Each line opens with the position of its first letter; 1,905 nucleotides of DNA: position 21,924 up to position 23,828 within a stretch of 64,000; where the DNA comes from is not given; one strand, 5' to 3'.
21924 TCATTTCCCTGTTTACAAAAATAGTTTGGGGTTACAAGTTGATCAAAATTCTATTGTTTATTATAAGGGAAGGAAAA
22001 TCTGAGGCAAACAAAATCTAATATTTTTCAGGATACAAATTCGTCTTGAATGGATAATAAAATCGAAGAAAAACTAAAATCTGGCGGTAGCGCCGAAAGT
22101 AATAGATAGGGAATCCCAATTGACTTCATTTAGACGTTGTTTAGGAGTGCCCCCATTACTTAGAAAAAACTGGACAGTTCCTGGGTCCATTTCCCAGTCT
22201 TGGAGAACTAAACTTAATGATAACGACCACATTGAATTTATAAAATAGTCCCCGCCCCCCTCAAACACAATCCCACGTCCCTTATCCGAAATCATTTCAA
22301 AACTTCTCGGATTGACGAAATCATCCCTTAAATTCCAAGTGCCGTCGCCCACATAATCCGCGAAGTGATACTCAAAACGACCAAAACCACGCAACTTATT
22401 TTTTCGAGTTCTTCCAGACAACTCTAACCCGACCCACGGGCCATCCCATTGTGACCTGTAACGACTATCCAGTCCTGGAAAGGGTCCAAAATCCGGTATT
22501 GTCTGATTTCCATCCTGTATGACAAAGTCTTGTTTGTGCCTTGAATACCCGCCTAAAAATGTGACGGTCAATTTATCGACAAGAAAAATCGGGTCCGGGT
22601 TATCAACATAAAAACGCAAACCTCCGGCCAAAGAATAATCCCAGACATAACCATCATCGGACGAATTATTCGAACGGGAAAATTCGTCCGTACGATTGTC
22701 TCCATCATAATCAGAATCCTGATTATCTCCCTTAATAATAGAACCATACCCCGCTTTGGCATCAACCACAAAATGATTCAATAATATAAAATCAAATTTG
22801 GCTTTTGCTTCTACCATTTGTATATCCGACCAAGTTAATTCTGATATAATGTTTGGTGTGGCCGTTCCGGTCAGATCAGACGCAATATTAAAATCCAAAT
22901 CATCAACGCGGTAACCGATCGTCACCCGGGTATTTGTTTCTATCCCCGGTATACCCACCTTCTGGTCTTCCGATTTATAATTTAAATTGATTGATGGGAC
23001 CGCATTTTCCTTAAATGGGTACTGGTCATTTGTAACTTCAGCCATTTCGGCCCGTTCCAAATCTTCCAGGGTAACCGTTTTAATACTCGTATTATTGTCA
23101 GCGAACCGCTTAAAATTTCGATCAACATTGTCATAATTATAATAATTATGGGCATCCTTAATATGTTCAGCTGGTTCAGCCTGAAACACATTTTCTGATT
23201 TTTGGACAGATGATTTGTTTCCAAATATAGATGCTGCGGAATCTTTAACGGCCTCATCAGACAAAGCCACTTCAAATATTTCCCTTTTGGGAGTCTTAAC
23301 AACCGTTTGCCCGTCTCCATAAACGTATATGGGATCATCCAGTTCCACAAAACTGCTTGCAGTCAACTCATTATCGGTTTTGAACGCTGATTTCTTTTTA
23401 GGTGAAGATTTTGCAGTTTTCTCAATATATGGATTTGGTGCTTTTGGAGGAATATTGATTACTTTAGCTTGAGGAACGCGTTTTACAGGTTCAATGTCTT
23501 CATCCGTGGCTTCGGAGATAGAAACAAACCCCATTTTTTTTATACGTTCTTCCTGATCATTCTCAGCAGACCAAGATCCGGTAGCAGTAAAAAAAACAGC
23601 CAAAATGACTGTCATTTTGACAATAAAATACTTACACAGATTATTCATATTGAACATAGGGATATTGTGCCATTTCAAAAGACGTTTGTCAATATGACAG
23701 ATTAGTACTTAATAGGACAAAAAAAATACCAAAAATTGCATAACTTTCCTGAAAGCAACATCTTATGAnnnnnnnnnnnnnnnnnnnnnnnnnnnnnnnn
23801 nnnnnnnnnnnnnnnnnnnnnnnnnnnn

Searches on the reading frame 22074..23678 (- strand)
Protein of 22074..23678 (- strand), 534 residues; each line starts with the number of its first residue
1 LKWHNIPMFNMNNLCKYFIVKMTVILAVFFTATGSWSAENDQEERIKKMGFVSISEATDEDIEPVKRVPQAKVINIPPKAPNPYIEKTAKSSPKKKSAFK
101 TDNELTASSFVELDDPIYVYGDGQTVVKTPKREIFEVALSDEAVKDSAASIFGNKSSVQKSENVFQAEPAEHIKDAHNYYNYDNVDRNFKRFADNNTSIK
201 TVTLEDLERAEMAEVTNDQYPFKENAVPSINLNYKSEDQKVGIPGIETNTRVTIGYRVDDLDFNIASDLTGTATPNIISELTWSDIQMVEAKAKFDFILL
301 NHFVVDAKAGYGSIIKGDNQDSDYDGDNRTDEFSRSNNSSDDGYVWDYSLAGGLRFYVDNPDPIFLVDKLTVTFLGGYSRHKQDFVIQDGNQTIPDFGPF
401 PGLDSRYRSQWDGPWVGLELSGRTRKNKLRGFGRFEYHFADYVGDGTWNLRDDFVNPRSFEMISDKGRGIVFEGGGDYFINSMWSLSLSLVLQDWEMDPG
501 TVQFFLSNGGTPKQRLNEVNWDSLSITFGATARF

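Call 64: search_protein_families(library=pfam, proteins=[window:22074-23678:-], max_evalue=0.00001)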
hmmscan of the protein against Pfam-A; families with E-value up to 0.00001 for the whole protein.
window:22074-23678:- (534 aa): 1 family
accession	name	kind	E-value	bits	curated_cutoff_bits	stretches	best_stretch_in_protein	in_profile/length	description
PF17251.8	Pom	-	9.5e-53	179.8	22.4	1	252-530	2-281/285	Protochlamydia outer membrane protein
